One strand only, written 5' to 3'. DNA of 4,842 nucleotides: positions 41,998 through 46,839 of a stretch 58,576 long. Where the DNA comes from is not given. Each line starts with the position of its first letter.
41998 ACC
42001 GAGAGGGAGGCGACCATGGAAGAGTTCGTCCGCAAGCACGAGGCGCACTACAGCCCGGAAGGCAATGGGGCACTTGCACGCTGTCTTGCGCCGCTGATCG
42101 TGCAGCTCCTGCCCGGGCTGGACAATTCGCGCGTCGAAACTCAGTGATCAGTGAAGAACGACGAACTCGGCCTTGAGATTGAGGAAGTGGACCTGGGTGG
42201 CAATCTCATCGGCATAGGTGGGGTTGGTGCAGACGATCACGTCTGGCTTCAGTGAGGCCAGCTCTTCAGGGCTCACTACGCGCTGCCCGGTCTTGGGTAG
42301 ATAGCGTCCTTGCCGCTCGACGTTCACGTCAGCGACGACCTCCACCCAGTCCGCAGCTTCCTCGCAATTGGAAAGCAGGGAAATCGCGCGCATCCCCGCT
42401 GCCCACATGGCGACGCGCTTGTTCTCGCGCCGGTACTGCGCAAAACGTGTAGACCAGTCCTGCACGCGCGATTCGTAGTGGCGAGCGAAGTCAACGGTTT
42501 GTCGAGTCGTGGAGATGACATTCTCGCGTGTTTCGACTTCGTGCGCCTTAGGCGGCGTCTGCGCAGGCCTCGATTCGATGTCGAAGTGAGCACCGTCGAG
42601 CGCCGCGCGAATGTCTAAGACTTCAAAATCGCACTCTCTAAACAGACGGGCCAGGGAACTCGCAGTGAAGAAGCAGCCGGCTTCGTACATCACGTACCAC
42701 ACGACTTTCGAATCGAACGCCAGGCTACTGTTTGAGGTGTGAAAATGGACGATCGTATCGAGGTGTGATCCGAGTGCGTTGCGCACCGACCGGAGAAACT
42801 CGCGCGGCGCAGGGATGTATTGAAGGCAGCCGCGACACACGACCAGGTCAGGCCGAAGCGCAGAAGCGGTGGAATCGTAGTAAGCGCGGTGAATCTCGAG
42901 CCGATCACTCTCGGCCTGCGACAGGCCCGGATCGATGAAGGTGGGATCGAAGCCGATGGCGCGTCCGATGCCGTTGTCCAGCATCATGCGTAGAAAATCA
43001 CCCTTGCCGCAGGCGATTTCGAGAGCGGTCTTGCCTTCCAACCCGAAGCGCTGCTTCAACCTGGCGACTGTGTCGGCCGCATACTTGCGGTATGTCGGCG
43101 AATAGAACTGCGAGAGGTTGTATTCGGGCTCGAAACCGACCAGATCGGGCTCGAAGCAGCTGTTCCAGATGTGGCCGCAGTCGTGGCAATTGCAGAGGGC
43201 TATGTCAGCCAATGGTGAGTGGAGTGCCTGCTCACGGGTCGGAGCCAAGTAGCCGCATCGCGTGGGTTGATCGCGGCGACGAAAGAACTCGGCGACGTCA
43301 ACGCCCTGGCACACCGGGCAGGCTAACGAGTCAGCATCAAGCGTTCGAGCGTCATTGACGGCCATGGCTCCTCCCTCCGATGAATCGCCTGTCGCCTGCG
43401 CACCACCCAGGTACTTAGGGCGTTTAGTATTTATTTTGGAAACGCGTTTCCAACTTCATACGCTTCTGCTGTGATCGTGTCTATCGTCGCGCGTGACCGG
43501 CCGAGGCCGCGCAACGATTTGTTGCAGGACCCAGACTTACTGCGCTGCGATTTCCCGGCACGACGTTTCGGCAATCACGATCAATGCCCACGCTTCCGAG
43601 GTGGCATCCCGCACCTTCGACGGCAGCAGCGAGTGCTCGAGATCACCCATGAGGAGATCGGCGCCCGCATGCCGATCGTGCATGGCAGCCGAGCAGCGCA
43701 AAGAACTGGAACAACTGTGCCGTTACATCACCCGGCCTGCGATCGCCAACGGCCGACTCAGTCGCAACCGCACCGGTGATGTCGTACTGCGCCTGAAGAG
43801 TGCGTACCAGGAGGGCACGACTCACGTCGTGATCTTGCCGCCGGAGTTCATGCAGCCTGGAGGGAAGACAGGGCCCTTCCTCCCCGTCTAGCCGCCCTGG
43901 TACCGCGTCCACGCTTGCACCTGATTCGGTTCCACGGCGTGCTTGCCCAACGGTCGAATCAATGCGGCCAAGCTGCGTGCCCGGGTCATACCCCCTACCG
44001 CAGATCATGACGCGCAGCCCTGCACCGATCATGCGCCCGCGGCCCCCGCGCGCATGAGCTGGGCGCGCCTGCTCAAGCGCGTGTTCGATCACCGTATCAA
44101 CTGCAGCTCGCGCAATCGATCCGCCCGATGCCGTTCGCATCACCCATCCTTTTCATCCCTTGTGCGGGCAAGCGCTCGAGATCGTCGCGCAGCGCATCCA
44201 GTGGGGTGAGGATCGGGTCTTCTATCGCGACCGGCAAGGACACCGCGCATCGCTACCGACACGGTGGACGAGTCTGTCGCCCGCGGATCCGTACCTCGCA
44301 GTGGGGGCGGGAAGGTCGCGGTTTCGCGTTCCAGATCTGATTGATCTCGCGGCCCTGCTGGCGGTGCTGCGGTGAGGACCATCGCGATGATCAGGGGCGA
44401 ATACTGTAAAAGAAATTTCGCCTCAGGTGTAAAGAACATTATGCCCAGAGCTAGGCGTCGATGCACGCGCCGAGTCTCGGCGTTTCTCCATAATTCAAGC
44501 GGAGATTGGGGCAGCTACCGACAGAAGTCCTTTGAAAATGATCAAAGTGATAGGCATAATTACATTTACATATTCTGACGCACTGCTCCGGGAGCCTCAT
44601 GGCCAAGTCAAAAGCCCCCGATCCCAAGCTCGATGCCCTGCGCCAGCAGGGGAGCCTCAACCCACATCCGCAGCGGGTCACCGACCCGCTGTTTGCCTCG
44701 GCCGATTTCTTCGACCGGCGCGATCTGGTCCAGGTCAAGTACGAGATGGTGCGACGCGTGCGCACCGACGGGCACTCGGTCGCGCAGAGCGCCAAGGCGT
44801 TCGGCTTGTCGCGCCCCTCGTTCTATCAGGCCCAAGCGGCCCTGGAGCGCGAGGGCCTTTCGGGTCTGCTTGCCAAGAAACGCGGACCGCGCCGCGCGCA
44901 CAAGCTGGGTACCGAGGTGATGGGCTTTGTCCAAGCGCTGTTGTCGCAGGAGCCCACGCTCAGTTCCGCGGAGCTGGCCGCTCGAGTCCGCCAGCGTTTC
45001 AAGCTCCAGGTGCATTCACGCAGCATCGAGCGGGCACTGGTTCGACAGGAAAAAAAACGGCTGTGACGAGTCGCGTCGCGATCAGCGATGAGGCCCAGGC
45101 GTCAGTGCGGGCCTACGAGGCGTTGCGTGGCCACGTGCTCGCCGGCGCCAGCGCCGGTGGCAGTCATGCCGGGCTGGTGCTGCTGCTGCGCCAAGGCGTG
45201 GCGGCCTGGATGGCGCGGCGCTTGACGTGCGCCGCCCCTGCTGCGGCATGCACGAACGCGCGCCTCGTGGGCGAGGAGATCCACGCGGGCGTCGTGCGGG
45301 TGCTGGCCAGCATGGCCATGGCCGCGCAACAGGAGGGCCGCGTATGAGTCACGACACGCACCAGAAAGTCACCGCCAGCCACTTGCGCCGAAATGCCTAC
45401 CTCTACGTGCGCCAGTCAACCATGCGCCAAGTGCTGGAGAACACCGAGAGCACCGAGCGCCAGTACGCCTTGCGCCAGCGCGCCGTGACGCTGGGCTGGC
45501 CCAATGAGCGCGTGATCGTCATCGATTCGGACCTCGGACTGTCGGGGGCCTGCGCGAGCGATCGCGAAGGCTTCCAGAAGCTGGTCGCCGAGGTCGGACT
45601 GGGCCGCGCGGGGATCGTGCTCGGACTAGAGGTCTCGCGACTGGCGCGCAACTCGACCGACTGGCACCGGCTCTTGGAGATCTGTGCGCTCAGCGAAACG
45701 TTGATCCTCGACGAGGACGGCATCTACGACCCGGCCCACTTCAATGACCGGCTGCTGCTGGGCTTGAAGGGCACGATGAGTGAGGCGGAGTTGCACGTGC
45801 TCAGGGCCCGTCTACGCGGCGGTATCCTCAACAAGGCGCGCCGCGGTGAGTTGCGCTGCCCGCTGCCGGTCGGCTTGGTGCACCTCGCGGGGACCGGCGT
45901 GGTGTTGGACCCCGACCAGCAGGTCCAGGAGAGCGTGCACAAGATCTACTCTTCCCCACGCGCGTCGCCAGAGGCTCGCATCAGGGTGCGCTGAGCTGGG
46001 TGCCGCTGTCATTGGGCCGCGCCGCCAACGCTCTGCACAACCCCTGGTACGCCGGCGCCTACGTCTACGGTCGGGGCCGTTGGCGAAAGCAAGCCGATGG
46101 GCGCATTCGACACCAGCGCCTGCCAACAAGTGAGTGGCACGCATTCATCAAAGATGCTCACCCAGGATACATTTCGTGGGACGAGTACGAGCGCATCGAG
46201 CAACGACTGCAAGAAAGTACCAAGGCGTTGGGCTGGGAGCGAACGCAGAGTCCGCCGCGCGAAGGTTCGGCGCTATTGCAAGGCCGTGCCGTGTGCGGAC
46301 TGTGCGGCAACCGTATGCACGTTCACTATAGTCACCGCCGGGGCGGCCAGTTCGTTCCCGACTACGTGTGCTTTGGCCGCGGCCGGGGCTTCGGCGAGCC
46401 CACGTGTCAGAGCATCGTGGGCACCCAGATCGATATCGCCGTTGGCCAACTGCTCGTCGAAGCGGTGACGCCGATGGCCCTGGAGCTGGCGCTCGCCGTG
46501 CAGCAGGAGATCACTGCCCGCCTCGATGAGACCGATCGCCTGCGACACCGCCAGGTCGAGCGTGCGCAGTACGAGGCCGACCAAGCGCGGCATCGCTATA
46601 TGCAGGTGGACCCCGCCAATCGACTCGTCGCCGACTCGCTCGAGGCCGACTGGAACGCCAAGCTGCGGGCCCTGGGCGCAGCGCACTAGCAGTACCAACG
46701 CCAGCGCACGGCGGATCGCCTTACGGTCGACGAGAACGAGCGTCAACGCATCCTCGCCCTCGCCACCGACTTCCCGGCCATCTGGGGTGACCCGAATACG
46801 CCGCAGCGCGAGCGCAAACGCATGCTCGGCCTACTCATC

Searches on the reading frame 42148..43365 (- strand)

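Call 14: search_protein_families(library=pfam, proteins=[window:42148-43365:-], max_evalue=0.01)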
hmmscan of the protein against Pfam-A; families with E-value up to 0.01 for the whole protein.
window:42148-43365:- (405 aa): 5 families
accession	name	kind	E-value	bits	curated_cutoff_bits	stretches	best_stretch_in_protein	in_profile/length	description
PF13489.12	Methyltransf_23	-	3.5e-19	69.5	27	1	92-250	1-162/164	Methyltransferase domain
PF08484.17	Methyltransf_14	-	4.1e-14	53.1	23.5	1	284-403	37-157/160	C-methyltransferase C-terminal domain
PF08242.18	Methyltransf_12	-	2.7e-06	28.4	30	1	115-198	1-92/98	Methyltransferase domain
PF13649.12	Methyltransf_25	-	0.00017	22.7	27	1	115-198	2-93/97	Methyltransferase domain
PF08241.18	Methyltransf_11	-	0.00071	20.6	21.2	1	115-198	1-87/95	Methyltransferase domain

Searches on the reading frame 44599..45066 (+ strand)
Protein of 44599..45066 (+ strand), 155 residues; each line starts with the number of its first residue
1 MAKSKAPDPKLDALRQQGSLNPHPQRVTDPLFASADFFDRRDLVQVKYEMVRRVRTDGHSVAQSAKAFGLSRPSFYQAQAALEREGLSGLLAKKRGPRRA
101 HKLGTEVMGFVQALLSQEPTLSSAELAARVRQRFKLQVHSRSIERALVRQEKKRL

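Call 72: search_protein_families(library=pfam, proteins=[window:44599-45066:+], max_evalue=0.001)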
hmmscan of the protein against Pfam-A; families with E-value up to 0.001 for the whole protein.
window:44599-45066:+ (155 aa): 4 families
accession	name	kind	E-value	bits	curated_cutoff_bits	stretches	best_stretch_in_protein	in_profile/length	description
PF13518.12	HTH_28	-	1e-09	38.8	25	1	47-98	2-52/52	Helix-turn-helix domain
PF13565.12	HTH_32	-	2.2e-08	35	33.7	1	80-147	7-73/73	Homeodomain-like domain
PF13551.12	HTH_29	-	1.2e-07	32.2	28.1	1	57-103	10-58/64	Winged helix-turn helix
PF13384.12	HTH_23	-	8.2e-07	29.1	24.6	1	44-91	4-50/50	Homeodomain-like domain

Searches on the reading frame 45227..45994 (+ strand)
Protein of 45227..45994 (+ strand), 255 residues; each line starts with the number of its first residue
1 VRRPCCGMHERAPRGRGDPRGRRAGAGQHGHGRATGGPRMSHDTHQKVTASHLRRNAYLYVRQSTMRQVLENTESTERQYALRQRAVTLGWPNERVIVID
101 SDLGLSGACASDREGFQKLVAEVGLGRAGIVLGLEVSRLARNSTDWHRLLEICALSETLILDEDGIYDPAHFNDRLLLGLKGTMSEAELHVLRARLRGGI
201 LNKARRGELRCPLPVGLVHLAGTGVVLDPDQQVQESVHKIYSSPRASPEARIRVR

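Call 72: search_protein_families(library=pfam, proteins=[window:45227-45994:+], max_evalue=0.001)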
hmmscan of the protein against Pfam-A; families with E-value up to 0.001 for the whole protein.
window:45227-45994:+ (255 aa): 1 family
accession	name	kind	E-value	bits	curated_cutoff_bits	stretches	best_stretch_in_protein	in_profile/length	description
PF00239.26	Resolvase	-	6.9e-19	68.8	23.3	1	57-208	1-144/145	Resolvase, N terminal domain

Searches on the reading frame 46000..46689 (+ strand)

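Call 72: search_protein_families(library=pfam, proteins=[window:46000-46689:+], max_evalue=0.001)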
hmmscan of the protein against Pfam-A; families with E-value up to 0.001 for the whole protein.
window:46000-46689:+ (229 aa): 2 families
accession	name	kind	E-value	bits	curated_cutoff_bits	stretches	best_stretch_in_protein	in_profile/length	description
PF13408.12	Zn_ribbon_recom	-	1.1e-07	32.5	25.3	1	92-148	1-53/58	Recombinase zinc beta ribbon domain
PF07508.19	Recombinase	-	4.8e-07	30.4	21.1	1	10-72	47-101/102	Recombinase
